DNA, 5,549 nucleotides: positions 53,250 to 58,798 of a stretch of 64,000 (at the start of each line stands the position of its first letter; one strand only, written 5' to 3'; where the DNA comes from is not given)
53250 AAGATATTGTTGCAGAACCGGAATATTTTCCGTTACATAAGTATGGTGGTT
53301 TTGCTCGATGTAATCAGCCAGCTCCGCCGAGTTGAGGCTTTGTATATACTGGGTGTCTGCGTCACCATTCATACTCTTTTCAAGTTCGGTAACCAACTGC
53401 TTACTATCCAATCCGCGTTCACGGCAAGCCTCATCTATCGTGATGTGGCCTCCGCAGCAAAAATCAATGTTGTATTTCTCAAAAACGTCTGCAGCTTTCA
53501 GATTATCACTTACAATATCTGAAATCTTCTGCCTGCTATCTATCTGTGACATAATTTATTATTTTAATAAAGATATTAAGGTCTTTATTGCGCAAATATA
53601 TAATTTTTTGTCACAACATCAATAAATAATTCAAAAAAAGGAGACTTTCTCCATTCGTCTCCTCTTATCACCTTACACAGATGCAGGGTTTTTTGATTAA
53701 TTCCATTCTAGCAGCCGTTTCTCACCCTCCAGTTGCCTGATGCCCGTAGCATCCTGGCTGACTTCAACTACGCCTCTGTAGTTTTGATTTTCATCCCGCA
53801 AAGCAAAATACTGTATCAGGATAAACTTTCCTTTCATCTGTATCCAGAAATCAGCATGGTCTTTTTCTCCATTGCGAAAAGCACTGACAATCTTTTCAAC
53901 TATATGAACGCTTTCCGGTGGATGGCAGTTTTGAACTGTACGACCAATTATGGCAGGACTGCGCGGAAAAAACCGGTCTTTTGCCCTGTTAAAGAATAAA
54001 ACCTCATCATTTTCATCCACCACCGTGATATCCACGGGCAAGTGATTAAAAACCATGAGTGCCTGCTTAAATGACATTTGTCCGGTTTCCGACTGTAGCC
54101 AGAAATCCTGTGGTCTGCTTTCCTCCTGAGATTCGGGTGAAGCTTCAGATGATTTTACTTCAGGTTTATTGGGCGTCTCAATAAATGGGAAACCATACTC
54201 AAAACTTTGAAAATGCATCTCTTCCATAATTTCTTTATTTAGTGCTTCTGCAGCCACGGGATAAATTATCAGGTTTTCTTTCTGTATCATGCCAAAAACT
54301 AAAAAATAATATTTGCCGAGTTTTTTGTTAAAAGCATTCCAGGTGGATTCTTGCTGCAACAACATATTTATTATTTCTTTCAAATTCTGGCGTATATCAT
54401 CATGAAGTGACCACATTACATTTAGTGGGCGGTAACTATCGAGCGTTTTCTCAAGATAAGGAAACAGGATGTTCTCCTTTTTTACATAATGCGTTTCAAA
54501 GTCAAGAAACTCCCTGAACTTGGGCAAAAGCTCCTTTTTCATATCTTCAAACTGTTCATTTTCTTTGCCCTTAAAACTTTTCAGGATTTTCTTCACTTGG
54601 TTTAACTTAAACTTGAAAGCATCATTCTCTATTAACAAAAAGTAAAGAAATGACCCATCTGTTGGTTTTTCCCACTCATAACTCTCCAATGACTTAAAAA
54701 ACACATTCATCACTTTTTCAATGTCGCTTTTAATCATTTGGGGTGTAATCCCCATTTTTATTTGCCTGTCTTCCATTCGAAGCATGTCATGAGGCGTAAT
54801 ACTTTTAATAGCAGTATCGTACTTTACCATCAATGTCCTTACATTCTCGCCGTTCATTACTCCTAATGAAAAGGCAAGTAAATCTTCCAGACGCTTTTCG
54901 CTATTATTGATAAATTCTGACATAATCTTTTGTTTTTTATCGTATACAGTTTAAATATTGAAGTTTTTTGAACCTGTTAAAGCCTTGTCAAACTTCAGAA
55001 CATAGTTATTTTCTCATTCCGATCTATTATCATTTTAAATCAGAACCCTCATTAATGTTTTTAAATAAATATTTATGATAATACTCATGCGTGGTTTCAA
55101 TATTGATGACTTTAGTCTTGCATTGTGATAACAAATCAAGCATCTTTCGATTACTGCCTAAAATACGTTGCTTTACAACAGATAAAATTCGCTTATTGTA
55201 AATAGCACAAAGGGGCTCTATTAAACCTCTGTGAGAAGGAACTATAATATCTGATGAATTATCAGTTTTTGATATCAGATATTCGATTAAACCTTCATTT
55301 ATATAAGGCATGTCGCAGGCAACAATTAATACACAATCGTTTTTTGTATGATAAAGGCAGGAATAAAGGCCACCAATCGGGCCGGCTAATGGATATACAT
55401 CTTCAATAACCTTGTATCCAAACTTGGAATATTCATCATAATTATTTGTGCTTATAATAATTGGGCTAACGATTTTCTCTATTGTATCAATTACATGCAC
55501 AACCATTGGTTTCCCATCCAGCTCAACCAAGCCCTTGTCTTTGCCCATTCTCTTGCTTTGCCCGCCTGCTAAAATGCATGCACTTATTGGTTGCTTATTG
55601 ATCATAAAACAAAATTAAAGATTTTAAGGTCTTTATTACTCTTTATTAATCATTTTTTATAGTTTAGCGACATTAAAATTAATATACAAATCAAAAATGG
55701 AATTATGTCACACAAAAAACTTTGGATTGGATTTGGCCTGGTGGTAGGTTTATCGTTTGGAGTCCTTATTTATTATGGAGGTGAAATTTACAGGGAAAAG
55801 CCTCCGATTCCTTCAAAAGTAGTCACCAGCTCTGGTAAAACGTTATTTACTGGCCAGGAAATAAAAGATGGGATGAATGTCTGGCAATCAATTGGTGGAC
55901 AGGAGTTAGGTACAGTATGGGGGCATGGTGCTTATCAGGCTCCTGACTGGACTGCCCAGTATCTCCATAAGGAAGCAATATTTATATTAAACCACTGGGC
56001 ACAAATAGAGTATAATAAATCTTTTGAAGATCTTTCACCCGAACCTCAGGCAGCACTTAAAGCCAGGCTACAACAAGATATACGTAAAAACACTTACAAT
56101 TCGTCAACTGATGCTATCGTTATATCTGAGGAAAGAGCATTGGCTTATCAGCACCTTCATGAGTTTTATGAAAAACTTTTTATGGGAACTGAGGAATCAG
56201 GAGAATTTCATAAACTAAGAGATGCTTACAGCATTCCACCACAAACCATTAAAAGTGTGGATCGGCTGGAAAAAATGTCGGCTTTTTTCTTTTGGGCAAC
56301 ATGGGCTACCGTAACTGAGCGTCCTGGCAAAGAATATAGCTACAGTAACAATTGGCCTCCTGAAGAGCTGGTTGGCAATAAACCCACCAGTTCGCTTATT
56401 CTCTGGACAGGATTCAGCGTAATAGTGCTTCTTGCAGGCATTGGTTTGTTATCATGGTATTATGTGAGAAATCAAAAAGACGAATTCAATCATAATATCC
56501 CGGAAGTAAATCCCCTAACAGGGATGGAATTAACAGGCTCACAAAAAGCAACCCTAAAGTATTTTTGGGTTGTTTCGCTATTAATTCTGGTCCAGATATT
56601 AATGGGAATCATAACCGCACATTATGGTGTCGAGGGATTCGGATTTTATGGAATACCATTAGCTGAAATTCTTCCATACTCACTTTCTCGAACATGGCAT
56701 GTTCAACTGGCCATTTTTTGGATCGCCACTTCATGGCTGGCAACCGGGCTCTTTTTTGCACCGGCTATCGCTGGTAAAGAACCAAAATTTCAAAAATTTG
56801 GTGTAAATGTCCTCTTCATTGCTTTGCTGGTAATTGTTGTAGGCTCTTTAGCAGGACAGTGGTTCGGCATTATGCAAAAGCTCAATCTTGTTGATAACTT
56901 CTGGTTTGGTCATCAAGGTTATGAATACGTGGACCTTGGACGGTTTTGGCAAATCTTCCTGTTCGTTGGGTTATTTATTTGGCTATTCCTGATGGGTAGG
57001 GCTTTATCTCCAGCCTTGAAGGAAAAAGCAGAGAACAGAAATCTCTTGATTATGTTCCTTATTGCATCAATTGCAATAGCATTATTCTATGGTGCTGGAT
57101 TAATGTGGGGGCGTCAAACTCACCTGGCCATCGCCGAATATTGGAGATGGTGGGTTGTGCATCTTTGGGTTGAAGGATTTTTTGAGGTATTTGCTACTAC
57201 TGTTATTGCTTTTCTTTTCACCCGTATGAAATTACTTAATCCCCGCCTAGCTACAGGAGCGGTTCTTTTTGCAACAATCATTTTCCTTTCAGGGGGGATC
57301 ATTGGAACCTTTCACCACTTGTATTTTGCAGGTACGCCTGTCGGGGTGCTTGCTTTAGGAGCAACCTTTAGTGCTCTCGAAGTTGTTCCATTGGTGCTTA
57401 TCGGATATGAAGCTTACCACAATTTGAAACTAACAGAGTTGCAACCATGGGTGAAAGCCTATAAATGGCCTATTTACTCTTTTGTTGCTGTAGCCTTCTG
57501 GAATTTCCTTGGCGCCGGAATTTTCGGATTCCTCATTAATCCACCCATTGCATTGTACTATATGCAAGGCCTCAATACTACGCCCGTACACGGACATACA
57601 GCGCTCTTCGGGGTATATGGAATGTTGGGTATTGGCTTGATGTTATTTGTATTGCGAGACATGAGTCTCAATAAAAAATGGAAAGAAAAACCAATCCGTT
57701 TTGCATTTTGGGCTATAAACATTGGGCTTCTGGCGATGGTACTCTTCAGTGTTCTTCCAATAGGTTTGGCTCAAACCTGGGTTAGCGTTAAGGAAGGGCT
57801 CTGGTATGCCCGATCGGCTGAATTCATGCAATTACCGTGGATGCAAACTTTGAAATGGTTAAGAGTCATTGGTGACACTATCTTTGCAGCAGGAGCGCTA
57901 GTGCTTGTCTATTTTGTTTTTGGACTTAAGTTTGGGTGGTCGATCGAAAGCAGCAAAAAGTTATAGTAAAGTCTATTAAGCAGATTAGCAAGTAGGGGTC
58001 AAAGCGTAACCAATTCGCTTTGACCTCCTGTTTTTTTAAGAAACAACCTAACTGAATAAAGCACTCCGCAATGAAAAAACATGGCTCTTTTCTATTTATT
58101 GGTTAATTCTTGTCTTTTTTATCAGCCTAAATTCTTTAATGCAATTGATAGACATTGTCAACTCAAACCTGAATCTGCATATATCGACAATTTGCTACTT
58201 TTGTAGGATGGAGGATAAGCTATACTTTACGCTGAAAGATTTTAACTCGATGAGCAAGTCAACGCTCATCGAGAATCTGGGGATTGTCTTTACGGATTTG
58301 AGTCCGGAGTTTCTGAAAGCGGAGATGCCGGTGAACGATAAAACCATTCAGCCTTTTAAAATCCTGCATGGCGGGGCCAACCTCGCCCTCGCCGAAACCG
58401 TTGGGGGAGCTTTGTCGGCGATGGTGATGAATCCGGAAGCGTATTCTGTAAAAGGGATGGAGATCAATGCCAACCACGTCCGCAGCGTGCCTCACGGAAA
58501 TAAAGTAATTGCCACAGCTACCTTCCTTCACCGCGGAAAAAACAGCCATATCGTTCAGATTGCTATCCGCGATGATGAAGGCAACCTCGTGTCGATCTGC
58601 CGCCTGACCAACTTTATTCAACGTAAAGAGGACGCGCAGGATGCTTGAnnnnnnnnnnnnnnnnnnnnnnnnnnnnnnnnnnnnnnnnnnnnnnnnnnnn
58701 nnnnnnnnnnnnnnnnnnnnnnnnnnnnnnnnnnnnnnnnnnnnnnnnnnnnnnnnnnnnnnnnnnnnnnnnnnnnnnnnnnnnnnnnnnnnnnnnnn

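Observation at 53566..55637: Near-identical 24-bp palindrome at two promoters of the NO-stress cluster (candidate Rrf2/NsrR operator)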

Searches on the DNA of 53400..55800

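Call 55: search_rna_families(source=window, start=53400, end=55800, threshold=evalue, max_evalue=1)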
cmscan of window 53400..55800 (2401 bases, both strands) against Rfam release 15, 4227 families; matches with E-value up to 1: 0.
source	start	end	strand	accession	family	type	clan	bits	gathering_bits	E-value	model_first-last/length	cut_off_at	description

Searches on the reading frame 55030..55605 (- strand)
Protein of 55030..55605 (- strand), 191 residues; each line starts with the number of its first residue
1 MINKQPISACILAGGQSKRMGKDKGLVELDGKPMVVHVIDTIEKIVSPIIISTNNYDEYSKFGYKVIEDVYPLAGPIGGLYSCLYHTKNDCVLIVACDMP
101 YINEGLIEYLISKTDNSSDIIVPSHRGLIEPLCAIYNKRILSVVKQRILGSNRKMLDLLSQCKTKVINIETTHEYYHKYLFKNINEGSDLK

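Call 3: search_protein_families(library=pfam, proteins=[window:55030-55605:-])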
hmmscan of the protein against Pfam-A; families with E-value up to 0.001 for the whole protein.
window:55030-55605:- (191 aa): 3 families
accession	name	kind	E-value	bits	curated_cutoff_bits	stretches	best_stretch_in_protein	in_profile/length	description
PF12804.13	NTP_transf_3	-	1e-37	130.2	27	1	9-150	1-146/160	MobA-like NTP transferase domain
PF01983.22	CofC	-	0.00037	20.2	22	1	32-130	31-129/217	Guanylyl transferase CofC like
PF02348.25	CTP_transf_3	-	0.00042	20.6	22.6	0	11-55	4-49/217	Cytidylyltransferase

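Call 10: search_protein_families(library=ncbifam, proteins=[window:55030-55605:-])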
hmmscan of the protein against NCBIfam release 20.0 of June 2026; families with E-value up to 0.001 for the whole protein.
window:55030-55605:- (191 aa): 27 families (the best 25 are shown)
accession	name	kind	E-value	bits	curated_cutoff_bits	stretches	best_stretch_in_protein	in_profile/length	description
NF001457.0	PRK00317.1-3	equivalog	6.3e-44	149.9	164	1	9-191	4-191/200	molybdenum cofactor guanylyltransferase MobA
NF011056.0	PRK14489.1-1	equivalog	2.6e-41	142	379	1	6-190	5-189/363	bifunctional molybdenum cofactor guanylyltransferase MobA/molybdopterin-guanine dinucleotide biosynthesis adaptor protein MobB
TIGR02665.1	molyb_mobA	equivalog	5.2e-37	127.7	151.85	1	7-190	1-185/186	molybdenum cofactor guanylyltransferase MobA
NF002741.0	PRK02726.1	equivalog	7e-29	100.9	179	1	4-190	5-191/200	molybdenum cofactor guanylyltransferase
NF011059.0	PRK14490.1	equivalog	2.7e-26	92.6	354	1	3-173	177-351/374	bifunctional molybdenum cofactor guanylyltransferase MobA/molybdopterin-guanine dinucleotide biosynthesis adaptor protein MobB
NF001837.0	PRK00560.1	equivalog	8.2e-22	77.9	182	1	4-176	6-176/196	molybdenum cofactor guanylyltransferase MobA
NF011070.0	PRK14500.1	equivalog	4.8e-20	72.1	606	1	2-147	162-311/358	putative bifunctional molybdopterin-guanine dinucleotide biosynthesis protein MoaC/MobA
NF001855.0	PRK00576.1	equivalog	1e-19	70.9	205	1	3-172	3-177/197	molybdenum cofactor guanylyltransferase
NF011057.0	PRK14489.1-2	subfamily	1.1e-14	54.5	541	1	2-190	2-191/363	bifunctional molybdenum cofactor guanylyltransferase MobA/molybdopterin-guanine dinucleotide biosynthesis adaptor protein MobB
TIGR03310.1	matur_MocA_YgfJ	equivalog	2e-13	50.7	186.45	1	8-131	1-133/188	molybdenum cofactor cytidylyltransferase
NF011058.0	PRK14489.1-3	exception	1.8e-10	39.9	820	1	6-161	8-172/382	molybdenum cofactor guanylyltransferase MobA, DUF3305 domain-containing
TIGR01173.1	glmU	equivalog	2.1e-07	30.2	366.85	1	8-117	2-120/452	bifunctional UDP-N-acetylglucosamine diphosphorylase/glucosamine-1-phosphate N-acetyltransferase GlmU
NF045495.1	AdoCbiPCobY_Meth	equivalog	5.2e-07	29.3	250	1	9-138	3-138/195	adenosylcobinamide-phosphate guanylyltransferase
NF010939.0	PRK14359.1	equivalog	6.6e-07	28.3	592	1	7-116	3-120/430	bifunctional UDP-N-acetylglucosamine diphosphorylase/glucosamine-1-phosphate N-acetyltransferase GlmU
NF045665.1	NTPtran_DVU1551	equivalog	8.7e-07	28.3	315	1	7-127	1-130/359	DVU_1551 family NTP transferase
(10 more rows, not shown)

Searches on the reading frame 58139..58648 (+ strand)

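Call 3: search_protein_families(library=pfam, proteins=[window:58139-58648:+])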
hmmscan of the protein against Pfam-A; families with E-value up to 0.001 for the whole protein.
window:58139-58648:+ (169 aa): 2 families
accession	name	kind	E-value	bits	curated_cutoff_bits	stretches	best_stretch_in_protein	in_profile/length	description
PF03061.28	4HBT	-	3.8e-12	46.8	20.6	1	74-151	2-78/79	Thioesterase superfamily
PF14539.12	DUF4442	-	0.00013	22.7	25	1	44-157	16-129/132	Domain of unknown function (DUF4442)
